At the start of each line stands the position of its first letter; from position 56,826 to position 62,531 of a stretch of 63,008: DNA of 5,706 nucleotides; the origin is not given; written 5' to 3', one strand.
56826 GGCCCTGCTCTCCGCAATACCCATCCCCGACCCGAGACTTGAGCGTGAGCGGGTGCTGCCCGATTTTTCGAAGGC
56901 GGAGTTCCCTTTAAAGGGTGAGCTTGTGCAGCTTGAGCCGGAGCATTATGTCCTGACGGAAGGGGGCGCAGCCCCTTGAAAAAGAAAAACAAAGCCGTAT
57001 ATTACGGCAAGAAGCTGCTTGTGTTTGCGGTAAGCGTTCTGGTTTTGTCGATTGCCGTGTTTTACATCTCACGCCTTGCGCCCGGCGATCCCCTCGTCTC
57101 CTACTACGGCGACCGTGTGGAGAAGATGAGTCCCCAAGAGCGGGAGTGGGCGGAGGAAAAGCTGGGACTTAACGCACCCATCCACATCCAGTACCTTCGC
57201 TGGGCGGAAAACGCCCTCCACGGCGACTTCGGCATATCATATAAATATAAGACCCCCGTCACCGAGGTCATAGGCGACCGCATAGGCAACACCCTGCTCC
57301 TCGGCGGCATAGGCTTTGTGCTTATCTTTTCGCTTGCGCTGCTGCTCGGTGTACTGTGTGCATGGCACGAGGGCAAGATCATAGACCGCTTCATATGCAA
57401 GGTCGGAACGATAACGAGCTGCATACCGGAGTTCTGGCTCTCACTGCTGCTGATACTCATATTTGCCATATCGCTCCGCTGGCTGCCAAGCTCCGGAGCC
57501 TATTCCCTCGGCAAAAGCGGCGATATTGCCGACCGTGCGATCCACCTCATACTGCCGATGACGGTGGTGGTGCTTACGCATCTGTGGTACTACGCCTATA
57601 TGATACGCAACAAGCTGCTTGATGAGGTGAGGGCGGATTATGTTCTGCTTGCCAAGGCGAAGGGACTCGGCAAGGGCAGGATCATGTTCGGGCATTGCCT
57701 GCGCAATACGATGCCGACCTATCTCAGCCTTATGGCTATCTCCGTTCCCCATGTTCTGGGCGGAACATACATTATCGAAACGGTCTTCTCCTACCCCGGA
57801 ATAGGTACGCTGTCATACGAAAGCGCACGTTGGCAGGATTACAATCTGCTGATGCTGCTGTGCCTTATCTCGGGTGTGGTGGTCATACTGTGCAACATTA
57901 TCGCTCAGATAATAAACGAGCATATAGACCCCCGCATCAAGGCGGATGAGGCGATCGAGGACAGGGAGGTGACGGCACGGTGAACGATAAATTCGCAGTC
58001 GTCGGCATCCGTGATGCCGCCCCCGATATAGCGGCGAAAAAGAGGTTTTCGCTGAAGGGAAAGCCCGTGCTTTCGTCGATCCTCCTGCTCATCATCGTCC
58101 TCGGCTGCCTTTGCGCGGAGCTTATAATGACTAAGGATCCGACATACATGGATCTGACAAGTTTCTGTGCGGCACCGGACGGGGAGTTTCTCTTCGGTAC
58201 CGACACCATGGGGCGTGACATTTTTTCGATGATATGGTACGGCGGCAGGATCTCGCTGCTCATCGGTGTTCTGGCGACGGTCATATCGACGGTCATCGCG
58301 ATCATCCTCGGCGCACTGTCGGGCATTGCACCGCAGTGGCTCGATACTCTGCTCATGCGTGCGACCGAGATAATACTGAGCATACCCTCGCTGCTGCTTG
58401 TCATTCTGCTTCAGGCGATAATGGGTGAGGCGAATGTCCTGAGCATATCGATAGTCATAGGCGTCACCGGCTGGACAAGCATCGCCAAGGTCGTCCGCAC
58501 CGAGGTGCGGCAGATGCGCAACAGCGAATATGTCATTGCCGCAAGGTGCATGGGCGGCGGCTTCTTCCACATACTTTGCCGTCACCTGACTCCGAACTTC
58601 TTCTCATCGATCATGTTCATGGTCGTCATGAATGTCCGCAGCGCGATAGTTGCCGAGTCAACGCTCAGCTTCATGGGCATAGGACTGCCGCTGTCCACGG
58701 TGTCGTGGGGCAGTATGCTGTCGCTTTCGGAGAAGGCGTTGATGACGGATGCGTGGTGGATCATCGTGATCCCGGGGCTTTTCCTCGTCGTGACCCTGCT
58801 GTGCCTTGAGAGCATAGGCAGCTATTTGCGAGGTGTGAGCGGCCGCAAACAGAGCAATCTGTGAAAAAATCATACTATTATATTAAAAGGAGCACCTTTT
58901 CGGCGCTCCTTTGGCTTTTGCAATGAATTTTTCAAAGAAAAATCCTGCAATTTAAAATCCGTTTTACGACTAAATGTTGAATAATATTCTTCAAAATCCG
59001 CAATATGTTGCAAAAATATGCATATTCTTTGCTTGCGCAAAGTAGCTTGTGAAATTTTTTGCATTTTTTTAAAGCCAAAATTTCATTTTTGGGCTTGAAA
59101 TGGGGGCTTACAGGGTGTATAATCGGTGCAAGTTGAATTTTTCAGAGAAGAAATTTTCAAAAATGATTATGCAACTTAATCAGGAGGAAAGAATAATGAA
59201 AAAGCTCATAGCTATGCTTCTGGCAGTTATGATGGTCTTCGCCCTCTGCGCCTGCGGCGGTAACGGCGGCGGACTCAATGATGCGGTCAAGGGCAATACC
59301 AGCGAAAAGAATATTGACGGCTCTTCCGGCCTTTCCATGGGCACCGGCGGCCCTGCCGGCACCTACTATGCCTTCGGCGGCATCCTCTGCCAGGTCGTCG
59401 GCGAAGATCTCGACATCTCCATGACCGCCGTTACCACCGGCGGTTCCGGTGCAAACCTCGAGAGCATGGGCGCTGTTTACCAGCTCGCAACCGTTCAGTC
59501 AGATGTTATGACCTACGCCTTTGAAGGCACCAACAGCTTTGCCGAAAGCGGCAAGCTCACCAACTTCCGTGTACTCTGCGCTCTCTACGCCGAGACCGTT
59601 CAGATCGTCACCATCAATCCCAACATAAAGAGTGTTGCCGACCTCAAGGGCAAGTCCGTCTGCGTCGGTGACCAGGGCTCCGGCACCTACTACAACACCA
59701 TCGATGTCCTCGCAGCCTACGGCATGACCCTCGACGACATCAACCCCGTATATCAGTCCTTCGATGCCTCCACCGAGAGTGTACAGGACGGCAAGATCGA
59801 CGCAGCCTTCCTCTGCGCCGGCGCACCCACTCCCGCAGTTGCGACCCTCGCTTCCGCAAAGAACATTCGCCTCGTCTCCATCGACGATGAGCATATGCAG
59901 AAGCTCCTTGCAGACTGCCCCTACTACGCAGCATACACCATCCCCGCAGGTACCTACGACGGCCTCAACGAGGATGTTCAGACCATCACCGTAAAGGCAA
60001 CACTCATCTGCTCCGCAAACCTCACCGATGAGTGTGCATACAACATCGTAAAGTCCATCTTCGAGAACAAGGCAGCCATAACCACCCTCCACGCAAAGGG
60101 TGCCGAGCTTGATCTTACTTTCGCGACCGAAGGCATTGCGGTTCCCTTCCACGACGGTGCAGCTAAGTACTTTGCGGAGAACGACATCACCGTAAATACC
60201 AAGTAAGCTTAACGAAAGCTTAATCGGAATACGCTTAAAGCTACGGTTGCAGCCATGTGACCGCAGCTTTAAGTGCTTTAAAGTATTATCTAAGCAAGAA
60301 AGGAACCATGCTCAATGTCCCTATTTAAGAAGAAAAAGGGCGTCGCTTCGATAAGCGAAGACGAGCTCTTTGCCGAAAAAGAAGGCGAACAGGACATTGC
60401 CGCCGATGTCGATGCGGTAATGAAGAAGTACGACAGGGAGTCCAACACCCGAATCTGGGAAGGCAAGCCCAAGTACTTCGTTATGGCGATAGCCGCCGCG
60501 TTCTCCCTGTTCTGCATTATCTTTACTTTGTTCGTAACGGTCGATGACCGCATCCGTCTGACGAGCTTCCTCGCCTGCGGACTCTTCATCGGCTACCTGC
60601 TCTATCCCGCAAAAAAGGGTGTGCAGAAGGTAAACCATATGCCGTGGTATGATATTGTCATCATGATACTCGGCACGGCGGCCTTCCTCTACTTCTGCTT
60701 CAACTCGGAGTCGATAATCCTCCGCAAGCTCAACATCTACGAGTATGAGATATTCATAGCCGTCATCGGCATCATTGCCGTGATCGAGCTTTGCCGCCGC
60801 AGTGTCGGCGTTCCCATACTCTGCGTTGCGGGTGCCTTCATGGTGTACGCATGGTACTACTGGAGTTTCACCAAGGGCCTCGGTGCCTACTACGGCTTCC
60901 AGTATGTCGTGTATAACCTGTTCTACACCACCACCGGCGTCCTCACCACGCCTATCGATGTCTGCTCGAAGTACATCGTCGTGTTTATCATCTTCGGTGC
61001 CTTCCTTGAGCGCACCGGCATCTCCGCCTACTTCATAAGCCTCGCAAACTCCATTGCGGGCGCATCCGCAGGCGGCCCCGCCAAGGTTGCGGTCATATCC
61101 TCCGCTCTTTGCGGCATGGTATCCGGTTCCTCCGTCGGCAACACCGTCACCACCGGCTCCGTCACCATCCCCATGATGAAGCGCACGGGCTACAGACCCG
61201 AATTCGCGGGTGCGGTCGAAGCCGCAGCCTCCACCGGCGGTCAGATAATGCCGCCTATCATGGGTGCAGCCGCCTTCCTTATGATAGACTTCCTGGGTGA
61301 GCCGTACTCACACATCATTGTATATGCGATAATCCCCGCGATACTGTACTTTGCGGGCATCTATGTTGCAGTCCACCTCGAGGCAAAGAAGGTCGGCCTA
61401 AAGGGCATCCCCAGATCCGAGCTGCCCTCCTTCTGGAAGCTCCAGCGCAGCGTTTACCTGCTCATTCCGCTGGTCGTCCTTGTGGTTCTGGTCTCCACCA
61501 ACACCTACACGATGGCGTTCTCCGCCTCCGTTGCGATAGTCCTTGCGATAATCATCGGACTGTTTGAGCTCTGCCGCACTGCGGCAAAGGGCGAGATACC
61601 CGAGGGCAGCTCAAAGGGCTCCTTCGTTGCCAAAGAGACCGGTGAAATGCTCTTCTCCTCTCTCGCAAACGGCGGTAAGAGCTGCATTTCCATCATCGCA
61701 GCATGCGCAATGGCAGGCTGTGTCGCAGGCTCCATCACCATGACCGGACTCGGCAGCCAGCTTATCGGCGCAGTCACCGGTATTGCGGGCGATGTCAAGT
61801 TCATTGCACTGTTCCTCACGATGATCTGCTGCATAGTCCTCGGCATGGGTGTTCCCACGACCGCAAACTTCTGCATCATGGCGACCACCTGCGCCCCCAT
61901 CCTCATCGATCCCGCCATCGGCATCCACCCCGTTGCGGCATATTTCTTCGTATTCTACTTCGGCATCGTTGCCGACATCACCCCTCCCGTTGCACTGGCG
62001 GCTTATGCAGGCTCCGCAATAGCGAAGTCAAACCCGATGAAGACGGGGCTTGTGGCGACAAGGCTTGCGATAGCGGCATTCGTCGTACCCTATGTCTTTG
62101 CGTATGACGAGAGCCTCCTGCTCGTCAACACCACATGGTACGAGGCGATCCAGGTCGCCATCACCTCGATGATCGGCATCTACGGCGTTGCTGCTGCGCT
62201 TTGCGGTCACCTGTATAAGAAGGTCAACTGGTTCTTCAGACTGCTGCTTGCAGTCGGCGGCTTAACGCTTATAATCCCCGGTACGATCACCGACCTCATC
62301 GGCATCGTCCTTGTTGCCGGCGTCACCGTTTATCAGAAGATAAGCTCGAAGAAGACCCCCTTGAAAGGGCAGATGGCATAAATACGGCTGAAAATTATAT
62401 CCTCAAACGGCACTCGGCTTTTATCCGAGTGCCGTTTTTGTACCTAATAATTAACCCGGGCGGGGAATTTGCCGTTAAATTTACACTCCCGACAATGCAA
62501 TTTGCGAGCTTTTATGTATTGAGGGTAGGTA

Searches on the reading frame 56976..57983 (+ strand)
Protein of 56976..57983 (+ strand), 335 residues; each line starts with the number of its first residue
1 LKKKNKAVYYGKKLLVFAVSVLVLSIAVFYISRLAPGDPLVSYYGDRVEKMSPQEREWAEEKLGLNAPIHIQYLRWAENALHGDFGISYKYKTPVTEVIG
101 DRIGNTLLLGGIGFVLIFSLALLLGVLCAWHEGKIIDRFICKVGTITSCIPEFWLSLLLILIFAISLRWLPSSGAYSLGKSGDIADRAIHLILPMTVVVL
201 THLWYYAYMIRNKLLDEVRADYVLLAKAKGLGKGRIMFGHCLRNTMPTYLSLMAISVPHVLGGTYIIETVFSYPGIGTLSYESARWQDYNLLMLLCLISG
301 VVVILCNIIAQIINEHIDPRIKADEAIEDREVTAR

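Call 42: search_protein_families(library=pfam, proteins=[window:56976-57983:+], max_evalue=0.00001)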
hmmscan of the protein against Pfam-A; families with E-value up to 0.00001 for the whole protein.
window:56976-57983:+ (335 aa): 2 families
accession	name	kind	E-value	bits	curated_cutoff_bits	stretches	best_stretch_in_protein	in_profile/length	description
PF00528.27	BPD_transp_1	-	1.5e-39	136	26.4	1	122-322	2-183/184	Binding-protein-dependent transport system inner membrane component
PF19300.4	BPD_transp_1_N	-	3.1e-06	27.8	23.8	0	14-107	9-111/114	Binding-prot-dependent transport system membrane comp, N-term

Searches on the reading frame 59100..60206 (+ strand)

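Call 42: search_protein_families(library=pfam, proteins=[window:59100-60206:+], max_evalue=0.00001)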
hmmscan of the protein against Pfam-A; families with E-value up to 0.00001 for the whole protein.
window:59100-60206:+ (368 aa): 3 families
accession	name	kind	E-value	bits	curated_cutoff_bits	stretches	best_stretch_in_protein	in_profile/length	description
PF16868.10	NMT1_3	-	6.2e-76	256.2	27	1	80-360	1-287/289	NMT1-like family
PF12974.12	Phosphonate-bd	-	8.9e-08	32.2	27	1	165-247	86-171/242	ABC transporter, phosphonate, periplasmic substrate-binding protein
PF09084.16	NMT1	-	9.8e-07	29.3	20.5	1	149-238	56-146/216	NMT1/THI5 like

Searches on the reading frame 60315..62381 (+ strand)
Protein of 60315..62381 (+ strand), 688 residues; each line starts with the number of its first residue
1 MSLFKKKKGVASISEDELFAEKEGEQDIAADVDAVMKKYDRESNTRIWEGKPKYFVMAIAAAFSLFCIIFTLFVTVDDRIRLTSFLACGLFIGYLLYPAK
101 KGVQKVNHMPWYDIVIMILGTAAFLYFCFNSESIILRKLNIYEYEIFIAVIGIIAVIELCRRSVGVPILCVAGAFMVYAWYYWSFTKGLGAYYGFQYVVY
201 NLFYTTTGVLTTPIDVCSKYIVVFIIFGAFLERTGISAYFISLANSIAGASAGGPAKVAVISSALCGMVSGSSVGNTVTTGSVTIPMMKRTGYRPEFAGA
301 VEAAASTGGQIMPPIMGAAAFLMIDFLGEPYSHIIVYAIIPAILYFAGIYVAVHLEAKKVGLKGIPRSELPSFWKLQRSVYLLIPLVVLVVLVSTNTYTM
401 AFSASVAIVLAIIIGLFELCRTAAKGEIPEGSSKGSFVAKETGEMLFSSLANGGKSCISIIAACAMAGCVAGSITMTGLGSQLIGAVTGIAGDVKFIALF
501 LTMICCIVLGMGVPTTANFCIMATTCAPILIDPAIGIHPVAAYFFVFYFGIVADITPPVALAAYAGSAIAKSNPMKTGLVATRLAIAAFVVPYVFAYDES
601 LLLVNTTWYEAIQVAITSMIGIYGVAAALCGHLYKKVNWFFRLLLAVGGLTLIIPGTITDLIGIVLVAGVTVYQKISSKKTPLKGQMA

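Call 42: search_protein_families(library=pfam, proteins=[window:60315-62381:+], max_evalue=0.00001)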
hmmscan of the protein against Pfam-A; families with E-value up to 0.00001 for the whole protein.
window:60315-62381:+ (688 aa): 1 family
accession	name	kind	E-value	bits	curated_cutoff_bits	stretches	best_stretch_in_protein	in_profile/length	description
PF06808.19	DctM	-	2.7e-86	290.4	23.8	1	151-604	1-407/413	Tripartite ATP-independent periplasmic transporter, DctM component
